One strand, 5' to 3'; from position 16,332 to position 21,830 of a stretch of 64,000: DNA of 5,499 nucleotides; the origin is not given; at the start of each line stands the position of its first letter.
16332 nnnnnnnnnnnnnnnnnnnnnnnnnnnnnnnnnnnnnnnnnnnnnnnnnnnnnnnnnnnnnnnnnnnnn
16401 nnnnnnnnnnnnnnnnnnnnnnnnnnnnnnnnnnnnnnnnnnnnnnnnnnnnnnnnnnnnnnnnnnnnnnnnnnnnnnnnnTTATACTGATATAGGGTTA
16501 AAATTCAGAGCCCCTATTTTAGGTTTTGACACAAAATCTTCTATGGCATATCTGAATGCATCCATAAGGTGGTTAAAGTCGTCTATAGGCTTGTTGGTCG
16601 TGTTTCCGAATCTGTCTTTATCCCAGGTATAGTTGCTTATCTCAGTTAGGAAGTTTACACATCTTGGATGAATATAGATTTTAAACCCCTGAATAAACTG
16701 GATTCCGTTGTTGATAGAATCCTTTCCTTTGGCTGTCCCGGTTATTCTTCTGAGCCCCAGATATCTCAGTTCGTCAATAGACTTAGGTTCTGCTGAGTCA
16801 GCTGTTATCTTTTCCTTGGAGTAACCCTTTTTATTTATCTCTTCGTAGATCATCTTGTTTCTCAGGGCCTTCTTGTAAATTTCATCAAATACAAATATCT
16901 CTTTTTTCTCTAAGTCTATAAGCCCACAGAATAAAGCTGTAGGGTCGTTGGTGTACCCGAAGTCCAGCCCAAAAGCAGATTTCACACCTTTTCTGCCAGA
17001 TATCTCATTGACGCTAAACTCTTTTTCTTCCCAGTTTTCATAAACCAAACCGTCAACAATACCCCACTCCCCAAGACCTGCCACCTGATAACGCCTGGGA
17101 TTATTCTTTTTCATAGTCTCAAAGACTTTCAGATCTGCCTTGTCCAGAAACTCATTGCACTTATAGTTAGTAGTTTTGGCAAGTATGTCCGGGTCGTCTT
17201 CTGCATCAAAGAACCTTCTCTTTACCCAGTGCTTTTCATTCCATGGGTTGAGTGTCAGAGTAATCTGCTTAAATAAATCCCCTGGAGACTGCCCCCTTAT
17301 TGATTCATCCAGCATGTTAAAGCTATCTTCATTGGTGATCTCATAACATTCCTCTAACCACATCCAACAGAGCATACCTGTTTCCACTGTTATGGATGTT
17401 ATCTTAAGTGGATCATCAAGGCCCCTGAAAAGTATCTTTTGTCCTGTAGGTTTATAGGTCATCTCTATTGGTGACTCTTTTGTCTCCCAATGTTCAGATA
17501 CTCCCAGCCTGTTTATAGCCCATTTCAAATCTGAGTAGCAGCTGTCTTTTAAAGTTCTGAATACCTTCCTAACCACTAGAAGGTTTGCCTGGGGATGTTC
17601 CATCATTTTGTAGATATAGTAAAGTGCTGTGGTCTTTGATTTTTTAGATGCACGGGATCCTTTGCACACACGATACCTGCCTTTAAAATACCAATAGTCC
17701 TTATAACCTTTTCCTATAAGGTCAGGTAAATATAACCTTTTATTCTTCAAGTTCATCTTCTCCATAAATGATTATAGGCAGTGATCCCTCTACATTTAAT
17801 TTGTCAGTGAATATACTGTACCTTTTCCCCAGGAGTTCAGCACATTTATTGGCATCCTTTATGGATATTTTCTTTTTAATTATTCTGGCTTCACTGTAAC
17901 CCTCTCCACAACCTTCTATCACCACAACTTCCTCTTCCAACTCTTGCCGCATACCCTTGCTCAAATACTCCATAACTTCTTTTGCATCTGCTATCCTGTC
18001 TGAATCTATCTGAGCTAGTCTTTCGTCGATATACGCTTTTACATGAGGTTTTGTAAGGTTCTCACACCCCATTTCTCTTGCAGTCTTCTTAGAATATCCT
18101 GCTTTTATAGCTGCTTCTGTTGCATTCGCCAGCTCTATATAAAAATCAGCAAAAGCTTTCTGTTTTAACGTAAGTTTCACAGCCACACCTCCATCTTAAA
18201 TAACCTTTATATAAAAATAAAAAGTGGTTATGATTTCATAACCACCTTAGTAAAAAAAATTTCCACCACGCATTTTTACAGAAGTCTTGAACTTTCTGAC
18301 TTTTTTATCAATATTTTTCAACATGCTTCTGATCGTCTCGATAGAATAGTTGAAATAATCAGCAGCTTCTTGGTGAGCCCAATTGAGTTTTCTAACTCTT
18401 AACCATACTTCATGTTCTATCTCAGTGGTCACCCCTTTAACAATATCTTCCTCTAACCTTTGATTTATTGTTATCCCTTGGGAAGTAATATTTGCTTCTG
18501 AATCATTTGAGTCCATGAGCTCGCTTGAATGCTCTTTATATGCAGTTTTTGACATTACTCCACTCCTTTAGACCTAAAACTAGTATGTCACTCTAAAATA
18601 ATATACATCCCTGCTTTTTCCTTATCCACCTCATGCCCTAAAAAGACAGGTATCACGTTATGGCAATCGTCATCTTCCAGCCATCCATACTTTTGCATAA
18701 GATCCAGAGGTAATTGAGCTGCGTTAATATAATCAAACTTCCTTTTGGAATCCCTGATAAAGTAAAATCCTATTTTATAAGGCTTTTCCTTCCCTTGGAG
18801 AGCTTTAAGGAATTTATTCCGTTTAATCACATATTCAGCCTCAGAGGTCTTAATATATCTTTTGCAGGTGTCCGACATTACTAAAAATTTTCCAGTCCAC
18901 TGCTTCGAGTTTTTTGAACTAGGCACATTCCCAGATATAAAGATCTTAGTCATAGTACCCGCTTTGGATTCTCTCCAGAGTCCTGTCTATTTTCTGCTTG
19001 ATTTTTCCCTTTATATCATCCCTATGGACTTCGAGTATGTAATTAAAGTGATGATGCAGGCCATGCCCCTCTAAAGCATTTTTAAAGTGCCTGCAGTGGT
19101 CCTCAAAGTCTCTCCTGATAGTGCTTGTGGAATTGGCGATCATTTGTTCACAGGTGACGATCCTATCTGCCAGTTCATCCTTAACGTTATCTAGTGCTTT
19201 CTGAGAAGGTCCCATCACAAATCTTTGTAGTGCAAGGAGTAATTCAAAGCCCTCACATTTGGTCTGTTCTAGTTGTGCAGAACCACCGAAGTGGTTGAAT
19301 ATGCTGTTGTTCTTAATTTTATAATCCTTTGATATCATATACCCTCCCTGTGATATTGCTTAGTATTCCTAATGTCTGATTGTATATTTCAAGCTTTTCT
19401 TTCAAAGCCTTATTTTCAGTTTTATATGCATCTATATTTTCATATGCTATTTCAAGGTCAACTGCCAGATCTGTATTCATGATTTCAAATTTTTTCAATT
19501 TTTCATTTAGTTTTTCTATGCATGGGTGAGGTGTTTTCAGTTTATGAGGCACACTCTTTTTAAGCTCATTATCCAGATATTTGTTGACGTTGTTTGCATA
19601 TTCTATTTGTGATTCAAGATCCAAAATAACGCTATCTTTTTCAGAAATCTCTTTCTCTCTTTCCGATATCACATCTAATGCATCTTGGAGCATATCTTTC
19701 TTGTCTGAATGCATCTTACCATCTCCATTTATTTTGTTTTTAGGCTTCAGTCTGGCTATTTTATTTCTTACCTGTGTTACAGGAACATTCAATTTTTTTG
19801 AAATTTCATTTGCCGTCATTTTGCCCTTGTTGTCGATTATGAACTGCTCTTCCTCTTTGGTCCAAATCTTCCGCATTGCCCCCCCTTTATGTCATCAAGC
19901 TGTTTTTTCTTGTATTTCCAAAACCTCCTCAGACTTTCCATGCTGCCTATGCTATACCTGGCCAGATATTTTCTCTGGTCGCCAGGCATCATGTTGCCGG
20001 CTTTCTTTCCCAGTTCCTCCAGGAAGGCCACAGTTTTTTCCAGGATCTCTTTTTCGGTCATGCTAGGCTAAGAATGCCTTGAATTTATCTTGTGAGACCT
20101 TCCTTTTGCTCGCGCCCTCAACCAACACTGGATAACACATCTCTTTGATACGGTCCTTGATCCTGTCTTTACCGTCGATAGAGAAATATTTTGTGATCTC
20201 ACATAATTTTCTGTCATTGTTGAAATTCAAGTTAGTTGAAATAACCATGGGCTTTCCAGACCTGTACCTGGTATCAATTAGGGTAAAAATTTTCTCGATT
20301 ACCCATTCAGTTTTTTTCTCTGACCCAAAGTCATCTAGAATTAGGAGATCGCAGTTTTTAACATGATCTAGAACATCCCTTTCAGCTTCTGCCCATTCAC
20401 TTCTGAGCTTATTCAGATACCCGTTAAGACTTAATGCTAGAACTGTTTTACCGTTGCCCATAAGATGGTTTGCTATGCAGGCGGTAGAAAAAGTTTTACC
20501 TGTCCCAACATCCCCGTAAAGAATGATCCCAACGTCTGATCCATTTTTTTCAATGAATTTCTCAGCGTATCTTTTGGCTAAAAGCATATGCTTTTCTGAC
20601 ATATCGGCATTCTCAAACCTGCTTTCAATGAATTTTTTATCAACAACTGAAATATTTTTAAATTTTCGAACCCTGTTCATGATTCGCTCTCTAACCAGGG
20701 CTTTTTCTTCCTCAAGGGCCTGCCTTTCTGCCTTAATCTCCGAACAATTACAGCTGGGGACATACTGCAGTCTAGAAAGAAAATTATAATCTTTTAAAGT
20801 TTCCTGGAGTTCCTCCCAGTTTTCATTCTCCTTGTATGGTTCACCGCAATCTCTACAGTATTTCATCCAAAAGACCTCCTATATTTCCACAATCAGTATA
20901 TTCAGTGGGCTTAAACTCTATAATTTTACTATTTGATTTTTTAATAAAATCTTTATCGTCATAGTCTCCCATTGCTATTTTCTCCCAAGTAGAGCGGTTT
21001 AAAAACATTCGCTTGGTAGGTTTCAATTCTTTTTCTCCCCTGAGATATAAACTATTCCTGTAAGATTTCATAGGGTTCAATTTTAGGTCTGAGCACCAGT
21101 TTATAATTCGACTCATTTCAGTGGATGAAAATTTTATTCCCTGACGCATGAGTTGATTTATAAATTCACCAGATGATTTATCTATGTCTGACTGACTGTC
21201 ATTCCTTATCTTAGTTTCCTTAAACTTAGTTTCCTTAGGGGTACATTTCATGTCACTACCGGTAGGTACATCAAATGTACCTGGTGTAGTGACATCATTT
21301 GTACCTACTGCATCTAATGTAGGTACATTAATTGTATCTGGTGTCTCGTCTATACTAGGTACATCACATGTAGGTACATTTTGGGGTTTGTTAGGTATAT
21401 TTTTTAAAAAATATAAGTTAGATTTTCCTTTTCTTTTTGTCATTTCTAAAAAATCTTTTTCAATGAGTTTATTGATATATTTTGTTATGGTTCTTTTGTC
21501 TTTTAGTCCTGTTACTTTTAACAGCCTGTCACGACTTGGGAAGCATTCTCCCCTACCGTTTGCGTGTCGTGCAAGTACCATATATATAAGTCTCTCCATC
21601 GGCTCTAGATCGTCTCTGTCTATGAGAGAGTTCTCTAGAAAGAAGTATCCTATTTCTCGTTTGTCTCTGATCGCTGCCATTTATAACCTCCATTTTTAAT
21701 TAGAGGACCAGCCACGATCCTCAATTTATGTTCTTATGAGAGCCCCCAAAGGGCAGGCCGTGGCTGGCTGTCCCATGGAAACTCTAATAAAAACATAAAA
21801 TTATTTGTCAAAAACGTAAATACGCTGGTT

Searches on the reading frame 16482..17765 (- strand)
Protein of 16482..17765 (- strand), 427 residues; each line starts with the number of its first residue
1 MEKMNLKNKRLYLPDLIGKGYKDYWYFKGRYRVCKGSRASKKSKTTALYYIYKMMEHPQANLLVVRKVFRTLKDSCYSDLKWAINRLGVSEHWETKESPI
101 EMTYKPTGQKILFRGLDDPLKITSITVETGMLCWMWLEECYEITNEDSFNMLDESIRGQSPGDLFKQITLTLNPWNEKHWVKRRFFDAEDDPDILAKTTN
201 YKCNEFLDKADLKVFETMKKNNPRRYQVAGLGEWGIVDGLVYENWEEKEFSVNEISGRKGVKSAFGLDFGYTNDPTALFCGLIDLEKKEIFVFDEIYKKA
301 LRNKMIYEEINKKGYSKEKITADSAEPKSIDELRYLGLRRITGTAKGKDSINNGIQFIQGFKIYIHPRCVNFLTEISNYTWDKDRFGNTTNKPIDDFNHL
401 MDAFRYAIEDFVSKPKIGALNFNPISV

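Call 6: search_protein_families(library=pfam, proteins=[window:16482-17765:-], max_evalue=0.01)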
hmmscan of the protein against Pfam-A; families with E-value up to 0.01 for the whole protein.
window:16482-17765:- (427 aa): 2 families
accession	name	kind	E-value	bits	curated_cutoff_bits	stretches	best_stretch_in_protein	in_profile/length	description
PF04466.19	Terminase_3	-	1.8e-58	197.8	23.2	1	30-233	3-201/201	Phage terminase large subunit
PF17288.8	Terminase_3C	-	2.2e-33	116.2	26.7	1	268-410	1-155/155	Terminase RNAseH like domain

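Call 25: find_related_loci(query=window:16482-17765:-, collection=viral_contigs, flank=10000)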
Query window:16482-17765:- (427 aa) in viral_contigs; peptide patterns used: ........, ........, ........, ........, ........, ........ (x = any residue, [..] = any of these).
502 stretches matched a pattern (row limit reached: there are more); 500 encode a relative of the query (tblastn E <= 1e-3); the best 80 are kept; 80 distinct loci.
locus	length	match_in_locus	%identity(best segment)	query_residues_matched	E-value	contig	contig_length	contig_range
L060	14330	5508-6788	92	1-427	0e+0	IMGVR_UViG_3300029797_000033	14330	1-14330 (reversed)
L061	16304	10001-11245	75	3-412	0e+0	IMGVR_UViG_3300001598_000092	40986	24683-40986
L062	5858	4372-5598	74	6-415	0e+0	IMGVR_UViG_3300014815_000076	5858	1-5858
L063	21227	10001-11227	74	6-415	0e+0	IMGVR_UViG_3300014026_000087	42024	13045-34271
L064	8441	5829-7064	73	1-412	0e+0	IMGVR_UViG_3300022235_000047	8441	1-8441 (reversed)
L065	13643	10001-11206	73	9-412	0e+0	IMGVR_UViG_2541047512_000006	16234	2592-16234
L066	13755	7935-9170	72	3-412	0e+0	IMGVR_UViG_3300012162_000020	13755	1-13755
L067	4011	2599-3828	73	6-412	0e+0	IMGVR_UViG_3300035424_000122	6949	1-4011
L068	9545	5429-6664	73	2-412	0e+0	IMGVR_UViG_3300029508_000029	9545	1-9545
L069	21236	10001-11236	73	2-412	0e+0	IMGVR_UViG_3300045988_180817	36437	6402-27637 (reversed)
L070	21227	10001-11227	70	4-412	0e+0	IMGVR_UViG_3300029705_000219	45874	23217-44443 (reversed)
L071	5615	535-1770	70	1-412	0e+0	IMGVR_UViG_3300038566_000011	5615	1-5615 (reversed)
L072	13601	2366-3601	71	3-415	0e+0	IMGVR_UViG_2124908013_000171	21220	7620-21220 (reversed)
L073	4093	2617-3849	71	10-425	0e+0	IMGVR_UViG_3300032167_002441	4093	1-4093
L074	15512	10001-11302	69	3-415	0e+0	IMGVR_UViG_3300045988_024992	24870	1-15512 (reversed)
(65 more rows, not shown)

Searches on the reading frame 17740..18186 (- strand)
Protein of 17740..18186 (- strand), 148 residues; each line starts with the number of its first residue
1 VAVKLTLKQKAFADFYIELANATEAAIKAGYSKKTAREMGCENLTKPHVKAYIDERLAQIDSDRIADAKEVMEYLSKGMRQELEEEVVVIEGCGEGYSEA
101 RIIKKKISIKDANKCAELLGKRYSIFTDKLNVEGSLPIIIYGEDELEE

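Call 6: search_protein_families(library=pfam, proteins=[window:17740-18186:-], max_evalue=0.01)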
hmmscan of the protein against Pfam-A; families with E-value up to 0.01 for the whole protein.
window:17740-18186:- (148 aa): 1 family
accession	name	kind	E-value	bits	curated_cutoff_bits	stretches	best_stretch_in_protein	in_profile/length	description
PF03592.21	Terminase_2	-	1.8e-35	123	26.1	1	5-133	1-138/141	Terminase small subunit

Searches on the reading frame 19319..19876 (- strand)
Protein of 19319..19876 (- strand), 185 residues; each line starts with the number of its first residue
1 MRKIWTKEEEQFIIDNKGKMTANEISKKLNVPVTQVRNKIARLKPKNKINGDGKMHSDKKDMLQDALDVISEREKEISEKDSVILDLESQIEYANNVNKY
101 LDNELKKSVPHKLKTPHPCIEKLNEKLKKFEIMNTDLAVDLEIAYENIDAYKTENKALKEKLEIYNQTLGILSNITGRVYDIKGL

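Call 6: search_protein_families(library=pfam, proteins=[window:19319-19876:-], max_evalue=0.01)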
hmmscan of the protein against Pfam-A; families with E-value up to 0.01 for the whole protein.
window:19319-19876:- (185 aa): 3 families
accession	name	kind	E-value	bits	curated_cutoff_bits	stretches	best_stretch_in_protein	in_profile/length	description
PF08279.18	HTH_11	-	0.00011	22.5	25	1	11-47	7-43/55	HTH domain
PF17082.10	Spc29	-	0.0041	17.4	31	1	34-106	83-156/245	Spindle Pole Component 29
PF01978.25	TrmB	-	0.0084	16.4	25.6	0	17-46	20-49/68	Sugar-specific transcriptional regulator TrmB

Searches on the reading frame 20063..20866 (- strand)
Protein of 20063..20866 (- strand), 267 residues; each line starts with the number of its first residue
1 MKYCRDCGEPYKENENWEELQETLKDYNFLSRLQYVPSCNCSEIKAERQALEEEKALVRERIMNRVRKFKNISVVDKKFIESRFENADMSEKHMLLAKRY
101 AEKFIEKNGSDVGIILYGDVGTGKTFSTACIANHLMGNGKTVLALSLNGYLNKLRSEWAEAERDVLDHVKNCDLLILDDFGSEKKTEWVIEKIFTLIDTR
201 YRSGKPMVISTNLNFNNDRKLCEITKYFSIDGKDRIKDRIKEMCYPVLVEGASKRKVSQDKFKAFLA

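Call 4: search_protein_families(library=pfam, proteins=[window:20063-20866:-], max_evalue=0.01)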
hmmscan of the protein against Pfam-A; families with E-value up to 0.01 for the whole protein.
window:20063-20866:- (267 aa): 5 families
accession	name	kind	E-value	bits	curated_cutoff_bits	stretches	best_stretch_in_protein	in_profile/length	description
PF01695.23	IstB_IS21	-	3.2e-12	46.9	24.1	1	49-256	35-232/238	IstB-like ATP binding protein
PF00308.24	Bac_DnaA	-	3.3e-06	27.8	23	1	113-212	36-138/162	Bacterial DnaA ATPAse domain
PF00004.35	AAA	-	6.2e-05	23.9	21.2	1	114-212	1-109/131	ATPase family associated with various cellular activities (AAA)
PF00910.28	RNA_helicase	-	0.00058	20.8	21.5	1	114-198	1-76/105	RNA helicase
PF17987.7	PMT2_N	-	0.0075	16.8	27.8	0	162-231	12-83/125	Phosphoethanolamine N-methyltransferase 2 N-terminal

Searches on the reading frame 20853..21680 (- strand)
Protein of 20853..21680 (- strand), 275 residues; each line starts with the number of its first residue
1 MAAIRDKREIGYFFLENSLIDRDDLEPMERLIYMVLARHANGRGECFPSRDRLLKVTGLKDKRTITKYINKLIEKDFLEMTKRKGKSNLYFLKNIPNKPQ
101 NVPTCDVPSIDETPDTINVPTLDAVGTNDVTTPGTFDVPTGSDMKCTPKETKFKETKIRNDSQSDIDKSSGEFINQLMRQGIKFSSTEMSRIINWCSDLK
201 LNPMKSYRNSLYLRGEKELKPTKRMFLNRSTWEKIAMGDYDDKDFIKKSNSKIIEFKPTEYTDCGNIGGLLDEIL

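Call 4: search_protein_families(library=pfam, proteins=[window:20853-21680:-], max_evalue=0.01)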
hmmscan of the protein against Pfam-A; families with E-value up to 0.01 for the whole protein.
window:20853-21680:- (275 aa): 2 families
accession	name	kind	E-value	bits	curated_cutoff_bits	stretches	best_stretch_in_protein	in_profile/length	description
PF13730.12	HTH_36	-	3.6e-15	55.9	25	1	25-78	3-55/55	Helix-turn-helix domain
PF21984.2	DnaD_N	-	0.0056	17.3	27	0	41-90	29-77/101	DnaD N-terminal domain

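Call 65: search_protein_families(library=phrogs, proteins=[window:20853-21680:-], max_evalue=0.001)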
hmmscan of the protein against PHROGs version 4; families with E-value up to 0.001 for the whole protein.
window:20853-21680:- (275 aa): 13 families
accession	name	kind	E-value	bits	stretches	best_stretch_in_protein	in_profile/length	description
phrog_270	-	DNA, RNA and nucleotide metabolism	5.9e-22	79.6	1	4-168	24-177/383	replication initiation protein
phrog_186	-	DNA, RNA and nucleotide metabolism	1.9e-13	51.8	1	1-199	11-200/308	DnaD-like helicase loader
phrog_428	-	DNA, RNA and nucleotide metabolism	1.7e-10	41.7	1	1-142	79-198/455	replication initiation protein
phrog_1032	-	DNA, RNA and nucleotide metabolism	2.4e-09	38.6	1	27-122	17-108/281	replication initiation protein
phrog_678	-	DNA, RNA and nucleotide metabolism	1.3e-08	35.8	1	9-210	29-271/346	replication initiation O-like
phrog_8540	-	DNA, RNA and nucleotide metabolism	1.7e-08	35.9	1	26-95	16-88/196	replication initiation O-like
phrog_391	-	DNA, RNA and nucleotide metabolism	1e-07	32.9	1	24-169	14-162/298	replication initiation O-like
phrog_6643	-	DNA, RNA and nucleotide metabolism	9.3e-07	29.6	1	26-123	16-116/313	replication initiation protein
phrog_15053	-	unknown function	2.7e-06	27.8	1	13-88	27-107/343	-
phrog_18020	-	DNA, RNA and nucleotide metabolism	3.8e-06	27.9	1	17-118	19-126/248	replication initiation O-like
phrog_345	-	DNA, RNA and nucleotide metabolism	6.8e-06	27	1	16-168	36-208/297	replication initiation O-like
phrog_4617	-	DNA, RNA and nucleotide metabolism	1.6e-05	25.7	1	26-92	16-86/223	replication initiation protein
phrog_4221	-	DNA, RNA and nucleotide metabolism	0.00052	20.4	1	8-87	9-84/325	replication initiation protein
